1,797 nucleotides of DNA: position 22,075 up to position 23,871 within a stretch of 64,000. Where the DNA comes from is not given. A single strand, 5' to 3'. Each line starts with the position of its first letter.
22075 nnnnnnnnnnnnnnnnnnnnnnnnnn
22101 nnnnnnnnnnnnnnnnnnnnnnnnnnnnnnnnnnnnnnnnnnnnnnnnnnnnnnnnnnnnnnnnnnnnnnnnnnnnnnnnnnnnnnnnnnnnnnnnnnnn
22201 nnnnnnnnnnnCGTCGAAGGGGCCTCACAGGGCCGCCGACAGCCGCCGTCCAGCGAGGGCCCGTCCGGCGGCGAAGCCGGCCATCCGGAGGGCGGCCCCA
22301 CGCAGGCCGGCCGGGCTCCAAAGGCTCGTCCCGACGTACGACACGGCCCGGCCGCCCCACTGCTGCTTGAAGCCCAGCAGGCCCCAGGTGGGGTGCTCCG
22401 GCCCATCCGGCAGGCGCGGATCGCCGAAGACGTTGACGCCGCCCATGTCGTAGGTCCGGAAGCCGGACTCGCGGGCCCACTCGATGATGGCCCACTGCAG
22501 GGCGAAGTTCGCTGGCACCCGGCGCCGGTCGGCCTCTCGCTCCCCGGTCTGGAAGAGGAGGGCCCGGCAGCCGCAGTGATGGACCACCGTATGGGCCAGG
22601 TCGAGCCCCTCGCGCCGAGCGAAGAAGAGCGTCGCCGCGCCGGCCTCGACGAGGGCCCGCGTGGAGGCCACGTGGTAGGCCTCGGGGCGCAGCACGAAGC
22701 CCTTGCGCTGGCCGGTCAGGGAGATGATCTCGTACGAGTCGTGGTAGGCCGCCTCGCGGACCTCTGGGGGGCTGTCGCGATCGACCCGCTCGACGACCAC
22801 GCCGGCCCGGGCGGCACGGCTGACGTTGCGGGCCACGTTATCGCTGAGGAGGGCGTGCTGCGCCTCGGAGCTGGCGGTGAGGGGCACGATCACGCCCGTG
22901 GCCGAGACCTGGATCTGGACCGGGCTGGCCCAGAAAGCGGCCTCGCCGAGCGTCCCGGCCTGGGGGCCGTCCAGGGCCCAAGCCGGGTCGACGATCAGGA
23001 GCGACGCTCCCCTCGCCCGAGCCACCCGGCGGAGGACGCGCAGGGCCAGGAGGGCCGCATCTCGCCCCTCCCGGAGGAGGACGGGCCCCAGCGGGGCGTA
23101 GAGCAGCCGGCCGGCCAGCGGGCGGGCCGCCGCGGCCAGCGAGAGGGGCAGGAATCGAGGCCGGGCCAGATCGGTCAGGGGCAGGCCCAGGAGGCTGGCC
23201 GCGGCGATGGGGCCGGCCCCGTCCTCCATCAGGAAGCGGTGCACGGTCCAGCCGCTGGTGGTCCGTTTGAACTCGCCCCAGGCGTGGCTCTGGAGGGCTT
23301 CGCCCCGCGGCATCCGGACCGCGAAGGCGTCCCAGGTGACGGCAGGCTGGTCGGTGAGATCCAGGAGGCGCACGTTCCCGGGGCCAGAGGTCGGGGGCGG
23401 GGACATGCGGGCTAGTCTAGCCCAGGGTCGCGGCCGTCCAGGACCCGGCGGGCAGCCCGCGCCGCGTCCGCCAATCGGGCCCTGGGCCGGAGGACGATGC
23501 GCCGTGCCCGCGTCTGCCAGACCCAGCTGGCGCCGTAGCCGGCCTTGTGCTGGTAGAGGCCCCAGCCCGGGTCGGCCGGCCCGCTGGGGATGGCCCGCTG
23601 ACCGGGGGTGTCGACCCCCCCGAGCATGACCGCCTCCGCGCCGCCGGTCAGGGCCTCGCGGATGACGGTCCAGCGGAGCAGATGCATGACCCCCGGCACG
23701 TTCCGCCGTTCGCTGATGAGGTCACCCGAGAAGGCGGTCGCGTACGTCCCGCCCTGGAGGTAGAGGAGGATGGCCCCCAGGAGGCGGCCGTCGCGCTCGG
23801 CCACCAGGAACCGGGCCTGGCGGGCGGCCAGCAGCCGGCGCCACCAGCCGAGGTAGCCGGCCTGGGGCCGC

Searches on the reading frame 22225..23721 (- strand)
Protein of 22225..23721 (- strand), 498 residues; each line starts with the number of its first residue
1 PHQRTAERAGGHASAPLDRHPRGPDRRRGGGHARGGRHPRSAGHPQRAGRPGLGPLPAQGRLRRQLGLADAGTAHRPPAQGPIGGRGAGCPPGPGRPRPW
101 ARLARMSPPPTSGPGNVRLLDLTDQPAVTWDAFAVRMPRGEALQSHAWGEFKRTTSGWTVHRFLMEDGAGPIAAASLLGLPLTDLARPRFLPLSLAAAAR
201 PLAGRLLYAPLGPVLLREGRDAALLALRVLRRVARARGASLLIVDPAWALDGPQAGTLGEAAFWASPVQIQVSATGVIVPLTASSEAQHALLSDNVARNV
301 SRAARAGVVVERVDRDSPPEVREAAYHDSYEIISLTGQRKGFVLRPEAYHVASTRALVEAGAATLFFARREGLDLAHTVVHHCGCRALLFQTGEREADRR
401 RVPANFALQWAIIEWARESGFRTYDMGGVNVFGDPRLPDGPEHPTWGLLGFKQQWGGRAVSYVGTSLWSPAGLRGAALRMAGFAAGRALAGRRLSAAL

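Call 41: search_protein_families(library=pfam, proteins=[window:22225-23721:-], max_evalue=0.0001)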
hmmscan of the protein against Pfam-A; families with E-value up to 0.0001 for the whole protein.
window:22225-23721:- (498 aa): 2 families
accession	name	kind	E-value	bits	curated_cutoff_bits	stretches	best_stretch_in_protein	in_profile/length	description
PF02388.22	FemAB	-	5.5e-16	58.8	24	1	129-250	5-108/406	FemAB family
PF13480.13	Acetyltransf_6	-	5.7e-10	39.9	22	1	295-428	6-136/143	Acetyltransferase (GNAT) domain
